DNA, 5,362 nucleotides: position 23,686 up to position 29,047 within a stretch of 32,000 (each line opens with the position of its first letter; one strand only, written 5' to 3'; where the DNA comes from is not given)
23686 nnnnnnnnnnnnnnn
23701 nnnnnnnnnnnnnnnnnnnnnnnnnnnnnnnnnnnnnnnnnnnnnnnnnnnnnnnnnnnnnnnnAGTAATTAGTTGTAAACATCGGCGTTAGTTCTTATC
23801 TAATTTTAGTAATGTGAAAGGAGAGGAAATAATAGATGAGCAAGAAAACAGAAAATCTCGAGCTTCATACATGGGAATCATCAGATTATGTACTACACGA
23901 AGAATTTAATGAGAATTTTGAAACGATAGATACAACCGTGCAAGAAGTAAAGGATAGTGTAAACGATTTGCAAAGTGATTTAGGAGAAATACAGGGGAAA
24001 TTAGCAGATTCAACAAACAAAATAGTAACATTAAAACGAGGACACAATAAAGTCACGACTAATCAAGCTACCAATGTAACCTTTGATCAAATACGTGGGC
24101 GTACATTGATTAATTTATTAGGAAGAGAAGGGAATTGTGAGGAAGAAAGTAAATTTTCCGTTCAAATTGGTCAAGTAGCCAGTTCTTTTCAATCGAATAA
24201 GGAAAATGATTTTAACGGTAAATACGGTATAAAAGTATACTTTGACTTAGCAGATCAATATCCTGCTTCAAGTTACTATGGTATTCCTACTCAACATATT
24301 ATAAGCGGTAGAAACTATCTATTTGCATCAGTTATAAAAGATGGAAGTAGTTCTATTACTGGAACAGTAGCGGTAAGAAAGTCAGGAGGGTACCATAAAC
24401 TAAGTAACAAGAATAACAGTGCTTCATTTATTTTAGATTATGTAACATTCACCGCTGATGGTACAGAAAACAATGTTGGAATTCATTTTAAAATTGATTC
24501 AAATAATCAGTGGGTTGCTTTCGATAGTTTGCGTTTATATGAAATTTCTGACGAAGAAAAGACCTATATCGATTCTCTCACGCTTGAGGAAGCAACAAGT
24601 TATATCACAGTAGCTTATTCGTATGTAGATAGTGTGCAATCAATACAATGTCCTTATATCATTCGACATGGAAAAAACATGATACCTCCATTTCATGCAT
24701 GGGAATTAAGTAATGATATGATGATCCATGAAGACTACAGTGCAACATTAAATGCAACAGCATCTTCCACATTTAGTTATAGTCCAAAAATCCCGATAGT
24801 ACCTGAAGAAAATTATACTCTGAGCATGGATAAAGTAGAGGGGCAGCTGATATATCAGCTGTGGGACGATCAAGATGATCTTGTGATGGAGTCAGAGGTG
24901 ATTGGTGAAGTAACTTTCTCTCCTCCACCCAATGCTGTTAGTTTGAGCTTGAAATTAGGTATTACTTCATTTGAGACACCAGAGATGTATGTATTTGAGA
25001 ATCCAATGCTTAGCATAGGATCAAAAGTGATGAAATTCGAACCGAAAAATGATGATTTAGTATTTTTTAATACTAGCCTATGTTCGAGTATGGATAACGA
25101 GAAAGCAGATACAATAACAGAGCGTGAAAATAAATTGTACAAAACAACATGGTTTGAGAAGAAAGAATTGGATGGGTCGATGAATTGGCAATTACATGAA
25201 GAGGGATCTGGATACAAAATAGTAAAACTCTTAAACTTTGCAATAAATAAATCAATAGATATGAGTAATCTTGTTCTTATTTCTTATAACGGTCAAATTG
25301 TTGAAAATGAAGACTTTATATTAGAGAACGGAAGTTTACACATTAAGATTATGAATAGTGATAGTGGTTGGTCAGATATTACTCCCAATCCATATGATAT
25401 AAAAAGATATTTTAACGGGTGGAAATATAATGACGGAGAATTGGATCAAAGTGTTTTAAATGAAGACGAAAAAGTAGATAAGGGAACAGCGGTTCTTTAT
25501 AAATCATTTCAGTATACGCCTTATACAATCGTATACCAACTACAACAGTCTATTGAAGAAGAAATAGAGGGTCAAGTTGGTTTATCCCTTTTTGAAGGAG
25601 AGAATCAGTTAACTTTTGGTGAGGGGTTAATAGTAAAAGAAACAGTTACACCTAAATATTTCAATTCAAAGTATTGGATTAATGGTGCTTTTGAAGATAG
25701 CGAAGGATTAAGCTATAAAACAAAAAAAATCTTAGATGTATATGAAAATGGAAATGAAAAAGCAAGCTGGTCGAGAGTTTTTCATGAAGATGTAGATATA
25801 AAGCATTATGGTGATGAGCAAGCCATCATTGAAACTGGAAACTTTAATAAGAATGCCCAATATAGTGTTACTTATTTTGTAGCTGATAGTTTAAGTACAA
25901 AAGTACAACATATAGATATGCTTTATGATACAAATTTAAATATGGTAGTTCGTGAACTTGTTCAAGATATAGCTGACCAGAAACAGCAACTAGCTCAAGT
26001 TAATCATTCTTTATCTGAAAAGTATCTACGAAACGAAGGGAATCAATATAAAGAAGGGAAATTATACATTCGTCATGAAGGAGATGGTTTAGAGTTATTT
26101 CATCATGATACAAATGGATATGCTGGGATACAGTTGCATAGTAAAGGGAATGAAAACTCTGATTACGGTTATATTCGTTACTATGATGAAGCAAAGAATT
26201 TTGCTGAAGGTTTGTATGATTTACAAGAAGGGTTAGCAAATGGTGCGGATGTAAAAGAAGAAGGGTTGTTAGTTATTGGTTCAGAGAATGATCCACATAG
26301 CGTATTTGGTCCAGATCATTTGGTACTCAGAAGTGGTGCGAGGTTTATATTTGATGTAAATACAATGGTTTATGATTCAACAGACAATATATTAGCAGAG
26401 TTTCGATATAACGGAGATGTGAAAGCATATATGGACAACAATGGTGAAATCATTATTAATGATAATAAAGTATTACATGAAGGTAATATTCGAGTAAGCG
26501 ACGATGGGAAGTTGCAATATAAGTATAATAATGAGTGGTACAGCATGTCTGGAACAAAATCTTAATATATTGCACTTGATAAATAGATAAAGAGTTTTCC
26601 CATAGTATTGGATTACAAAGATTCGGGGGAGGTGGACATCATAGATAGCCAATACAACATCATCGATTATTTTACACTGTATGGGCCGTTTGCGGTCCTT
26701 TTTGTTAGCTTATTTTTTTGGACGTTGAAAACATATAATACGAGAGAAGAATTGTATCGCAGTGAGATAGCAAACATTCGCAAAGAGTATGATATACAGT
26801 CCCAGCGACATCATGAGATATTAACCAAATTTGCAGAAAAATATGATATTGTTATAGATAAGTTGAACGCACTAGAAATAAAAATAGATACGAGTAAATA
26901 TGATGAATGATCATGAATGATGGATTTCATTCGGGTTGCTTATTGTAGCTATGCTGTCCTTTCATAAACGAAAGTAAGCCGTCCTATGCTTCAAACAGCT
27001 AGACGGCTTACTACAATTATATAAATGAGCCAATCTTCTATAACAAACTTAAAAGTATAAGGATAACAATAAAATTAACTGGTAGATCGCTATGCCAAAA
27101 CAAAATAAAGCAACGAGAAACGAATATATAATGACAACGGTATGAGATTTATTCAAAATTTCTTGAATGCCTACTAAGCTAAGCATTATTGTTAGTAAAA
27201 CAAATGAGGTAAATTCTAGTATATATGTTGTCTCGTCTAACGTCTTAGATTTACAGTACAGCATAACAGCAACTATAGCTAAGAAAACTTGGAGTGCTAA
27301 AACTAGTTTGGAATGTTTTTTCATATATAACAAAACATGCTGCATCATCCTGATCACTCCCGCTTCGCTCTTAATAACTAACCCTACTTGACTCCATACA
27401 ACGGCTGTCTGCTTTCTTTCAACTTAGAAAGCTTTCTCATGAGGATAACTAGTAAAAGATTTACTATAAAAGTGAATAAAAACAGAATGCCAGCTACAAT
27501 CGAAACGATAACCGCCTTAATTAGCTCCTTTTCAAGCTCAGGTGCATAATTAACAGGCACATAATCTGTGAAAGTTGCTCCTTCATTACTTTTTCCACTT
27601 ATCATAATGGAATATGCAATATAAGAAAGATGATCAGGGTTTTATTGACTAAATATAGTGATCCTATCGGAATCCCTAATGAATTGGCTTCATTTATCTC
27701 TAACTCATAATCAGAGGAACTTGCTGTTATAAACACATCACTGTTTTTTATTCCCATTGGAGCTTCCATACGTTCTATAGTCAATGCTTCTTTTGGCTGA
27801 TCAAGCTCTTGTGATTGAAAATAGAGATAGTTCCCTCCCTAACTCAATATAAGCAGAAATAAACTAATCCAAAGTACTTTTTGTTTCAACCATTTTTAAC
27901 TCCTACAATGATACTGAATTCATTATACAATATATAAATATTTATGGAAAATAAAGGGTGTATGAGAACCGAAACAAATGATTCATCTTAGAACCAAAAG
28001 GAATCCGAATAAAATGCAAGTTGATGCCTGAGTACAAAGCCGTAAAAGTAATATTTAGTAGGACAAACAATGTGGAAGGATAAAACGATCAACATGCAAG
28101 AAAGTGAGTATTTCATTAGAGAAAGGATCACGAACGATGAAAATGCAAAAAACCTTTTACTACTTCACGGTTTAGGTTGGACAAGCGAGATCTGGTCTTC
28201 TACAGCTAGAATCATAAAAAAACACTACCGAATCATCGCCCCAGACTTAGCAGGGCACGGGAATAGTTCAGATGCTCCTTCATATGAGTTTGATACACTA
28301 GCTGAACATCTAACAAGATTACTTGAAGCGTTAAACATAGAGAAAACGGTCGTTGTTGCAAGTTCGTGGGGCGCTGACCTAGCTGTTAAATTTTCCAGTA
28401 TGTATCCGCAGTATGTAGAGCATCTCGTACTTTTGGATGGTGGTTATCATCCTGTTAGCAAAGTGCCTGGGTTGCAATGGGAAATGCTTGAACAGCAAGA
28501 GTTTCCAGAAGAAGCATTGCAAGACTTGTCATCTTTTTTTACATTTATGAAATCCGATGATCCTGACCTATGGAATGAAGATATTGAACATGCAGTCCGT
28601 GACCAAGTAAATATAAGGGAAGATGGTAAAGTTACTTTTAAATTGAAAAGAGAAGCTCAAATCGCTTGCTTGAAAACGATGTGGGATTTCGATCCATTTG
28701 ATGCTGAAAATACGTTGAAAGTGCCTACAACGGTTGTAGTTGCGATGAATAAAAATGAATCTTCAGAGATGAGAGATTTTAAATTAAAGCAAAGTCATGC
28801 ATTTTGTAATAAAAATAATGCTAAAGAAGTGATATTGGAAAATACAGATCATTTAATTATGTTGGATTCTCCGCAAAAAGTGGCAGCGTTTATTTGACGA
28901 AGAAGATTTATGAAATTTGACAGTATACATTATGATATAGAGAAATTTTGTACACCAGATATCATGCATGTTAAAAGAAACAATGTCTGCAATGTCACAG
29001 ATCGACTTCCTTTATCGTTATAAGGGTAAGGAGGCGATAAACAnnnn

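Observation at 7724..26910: Head-less PBSX-type contractile tail cluster: candidate R-type tailocin in a Bacillaceae-like genome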

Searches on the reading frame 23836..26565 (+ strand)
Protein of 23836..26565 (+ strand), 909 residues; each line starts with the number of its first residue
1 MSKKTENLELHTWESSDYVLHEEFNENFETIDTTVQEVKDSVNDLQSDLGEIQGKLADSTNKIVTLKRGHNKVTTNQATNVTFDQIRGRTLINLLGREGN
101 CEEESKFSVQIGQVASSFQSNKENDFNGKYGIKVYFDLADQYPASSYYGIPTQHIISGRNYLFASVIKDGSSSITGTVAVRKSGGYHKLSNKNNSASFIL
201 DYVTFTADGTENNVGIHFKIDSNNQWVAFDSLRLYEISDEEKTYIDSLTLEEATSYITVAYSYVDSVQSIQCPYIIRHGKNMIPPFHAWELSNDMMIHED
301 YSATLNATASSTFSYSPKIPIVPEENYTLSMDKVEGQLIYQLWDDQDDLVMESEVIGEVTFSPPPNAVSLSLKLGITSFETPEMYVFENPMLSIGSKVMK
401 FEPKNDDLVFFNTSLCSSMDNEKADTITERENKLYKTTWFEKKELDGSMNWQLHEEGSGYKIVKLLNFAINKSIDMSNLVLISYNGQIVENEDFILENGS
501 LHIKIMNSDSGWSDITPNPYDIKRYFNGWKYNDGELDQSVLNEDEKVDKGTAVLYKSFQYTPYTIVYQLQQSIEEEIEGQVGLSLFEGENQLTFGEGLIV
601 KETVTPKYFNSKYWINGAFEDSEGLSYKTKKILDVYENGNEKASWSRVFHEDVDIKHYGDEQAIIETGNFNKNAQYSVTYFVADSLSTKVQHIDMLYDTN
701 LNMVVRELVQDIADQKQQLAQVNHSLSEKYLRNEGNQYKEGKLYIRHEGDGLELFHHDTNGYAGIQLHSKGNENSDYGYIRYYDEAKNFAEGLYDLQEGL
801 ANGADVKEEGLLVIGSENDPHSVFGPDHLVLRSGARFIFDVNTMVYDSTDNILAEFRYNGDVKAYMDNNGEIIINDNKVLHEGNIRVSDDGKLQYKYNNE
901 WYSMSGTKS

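Call 4: search_protein_families(library=pfam, proteins=[window:23836-26565:+], max_evalue=0.01)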
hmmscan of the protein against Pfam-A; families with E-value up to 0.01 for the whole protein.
window:23836-26565:+ (909 aa): 0 families

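Call 7: search_protein_families(library=phrogs, proteins=[window:23836-26565:+], max_evalue=0.01)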
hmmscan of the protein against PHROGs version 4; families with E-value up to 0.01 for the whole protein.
window:23836-26565:+ (909 aa): 2 families
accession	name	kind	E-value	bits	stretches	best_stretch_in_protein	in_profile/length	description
phrog_13022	-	unknown function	7.6e-103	346.2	1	2-727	59-817/933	-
phrog_27075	-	unknown function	0.0066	17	0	21-77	157-211/265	-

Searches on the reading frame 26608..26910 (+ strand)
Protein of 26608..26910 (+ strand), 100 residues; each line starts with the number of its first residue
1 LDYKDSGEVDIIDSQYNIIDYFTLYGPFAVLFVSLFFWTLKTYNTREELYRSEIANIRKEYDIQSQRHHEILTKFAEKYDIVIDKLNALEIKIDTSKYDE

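Call 4: search_protein_families(library=pfam, proteins=[window:26608-26910:+], max_evalue=0.01)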
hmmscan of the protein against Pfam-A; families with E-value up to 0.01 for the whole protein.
window:26608-26910:+ (100 aa): 1 family
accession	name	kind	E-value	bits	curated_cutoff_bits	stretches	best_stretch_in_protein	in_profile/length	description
PF10960.13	Holin_BhlA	-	1.8e-09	37.9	22.6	1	17-88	4-63/70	BhlA holin family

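Call 7: search_protein_families(library=phrogs, proteins=[window:26608-26910:+], max_evalue=0.01)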
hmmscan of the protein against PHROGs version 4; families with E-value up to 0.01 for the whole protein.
window:26608-26910:+ (100 aa): 1 family
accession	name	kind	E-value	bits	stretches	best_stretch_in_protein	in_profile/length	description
phrog_2429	-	moron, auxiliary metabolic gene and host takeover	2.4e-15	57.5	1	17-94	4-78/82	involved in bacteriocin production or immunity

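Call 64: search_protein_families(library=ncbifam, proteins=[window:26608-26910:+], max_evalue=0.01)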
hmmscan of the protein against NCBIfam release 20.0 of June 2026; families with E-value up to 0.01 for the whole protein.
window:26608-26910:+ (100 aa): 0 families

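Call 74: find_homologous_proteins(query=window:26608-26910:+, max_evalue=0.00001)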
Query window:26608-26910:+ (100 aa): 7 proteins with E <= 0.00001 among 7 candidates.
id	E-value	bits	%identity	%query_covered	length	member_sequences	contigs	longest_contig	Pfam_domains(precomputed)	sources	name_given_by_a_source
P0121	1.2e-58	213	100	100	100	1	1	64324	PF10960.14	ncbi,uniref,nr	ncbi:BhlA/UviB family holin-like peptide [Longirhabdus pacifica]|uniref:BhlA/UviB family holin-like 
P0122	7.4e-30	121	72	78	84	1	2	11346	PF10960.14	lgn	-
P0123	8.9e-28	114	60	86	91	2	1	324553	PF10960.14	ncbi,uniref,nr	ncbi:BhlA/UviB family holin-like peptide [Longirhabdus pacifica]|uniref:BhlA/UviB family holin-like 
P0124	1.2e-25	107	58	85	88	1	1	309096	PF10960.14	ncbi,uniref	ncbi:BhlA/UviB family holin-like peptide [Marinicrinis sediminis]|uniref:BhlA/UviB family holin-like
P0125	1.3e-25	107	58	83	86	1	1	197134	PF10960.14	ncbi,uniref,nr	ncbi:BhlA/UviB family holin-like peptide [Longirhabdus pacifica]|uniref:BhlA/UviB family holin-like 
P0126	4.3e-22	96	58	82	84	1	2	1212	PF10960.14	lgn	-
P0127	1.0e-19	88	53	77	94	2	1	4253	PF10960.14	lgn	-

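Call 75: find_encoding_contigs(protein=P0124, flank=10000, max_places=2)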
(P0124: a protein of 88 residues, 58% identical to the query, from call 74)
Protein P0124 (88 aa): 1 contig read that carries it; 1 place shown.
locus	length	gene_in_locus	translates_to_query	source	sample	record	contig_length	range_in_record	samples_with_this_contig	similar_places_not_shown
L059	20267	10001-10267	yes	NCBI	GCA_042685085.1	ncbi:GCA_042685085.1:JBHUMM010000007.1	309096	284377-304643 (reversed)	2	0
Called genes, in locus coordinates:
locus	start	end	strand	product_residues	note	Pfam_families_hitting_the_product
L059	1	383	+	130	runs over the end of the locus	PF08890:Phage_TAC_5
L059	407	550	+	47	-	-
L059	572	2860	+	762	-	-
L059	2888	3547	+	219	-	PF01476:LysM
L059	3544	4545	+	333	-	PF24032:YQBQ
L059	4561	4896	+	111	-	PF10844:DUF2577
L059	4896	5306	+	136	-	PF10934:Sheath_initiator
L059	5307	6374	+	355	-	PF04865:Baseplate_J, PF26078:Baseplate_J_M, PF26079:Baseplate_J_C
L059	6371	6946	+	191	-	PF10076:Phage_Mu_Gp48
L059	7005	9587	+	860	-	-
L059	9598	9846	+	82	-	PF27183:Phage_YomQ_N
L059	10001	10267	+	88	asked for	PF10960:Holin_BhlA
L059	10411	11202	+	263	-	PF01520:Amidase_3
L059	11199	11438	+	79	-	-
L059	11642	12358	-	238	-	PF00027:cNMP_binding, PF13545:HTH_Crp_2, PF00325:Crp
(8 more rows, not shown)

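Call 76: find_encoding_contigs(protein=P0123, flank=10000, max_places=2)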
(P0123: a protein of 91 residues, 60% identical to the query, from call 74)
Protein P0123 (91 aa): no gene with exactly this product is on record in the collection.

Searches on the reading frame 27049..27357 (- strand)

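Call 6: search_protein_families(library=pfam, proteins=[window:27049-27357:-], max_evalue=0.01)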
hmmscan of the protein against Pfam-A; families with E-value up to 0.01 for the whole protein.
window:27049-27357:- (102 aa): 1 family
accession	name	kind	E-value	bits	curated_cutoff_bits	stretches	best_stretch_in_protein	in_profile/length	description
PF13129.11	DUF3953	-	0.00025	21.1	22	1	52-92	2-41/41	Protein of unknown function (DUF3953)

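Call 7: search_protein_families(library=phrogs, proteins=[window:27049-27357:-], max_evalue=0.01)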
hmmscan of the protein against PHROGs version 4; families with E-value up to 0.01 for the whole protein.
window:27049-27357:- (102 aa): 0 families

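Call 64: search_protein_families(library=ncbifam, proteins=[window:27049-27357:-], max_evalue=0.01)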
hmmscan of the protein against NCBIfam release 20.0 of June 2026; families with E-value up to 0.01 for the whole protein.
window:27049-27357:- (102 aa): 0 families

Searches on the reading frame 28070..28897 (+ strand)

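Call 6: search_protein_families(library=pfam, proteins=[window:28070-28897:+], max_evalue=0.01)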
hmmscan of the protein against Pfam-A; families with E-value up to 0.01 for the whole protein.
window:28070-28897:+ (275 aa): 4 families
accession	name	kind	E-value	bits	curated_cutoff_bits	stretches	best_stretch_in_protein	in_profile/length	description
PF00561.26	Abhydrolase_1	-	4.7e-23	82.5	25.8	1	29-267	3-244/245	alpha/beta hydrolase fold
PF12697.13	Abhydrolase_6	-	1.3e-18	68.9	26.3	1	29-273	1-216/217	Alpha/beta hydrolase family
PF12146.15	Hydrolase_4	-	1.4e-07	31.5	27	1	25-177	3-150/239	Serine aminopeptidase, S33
PF03096.20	Ndr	-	0.001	18.3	23.3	1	67-123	75-131/283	Ndr family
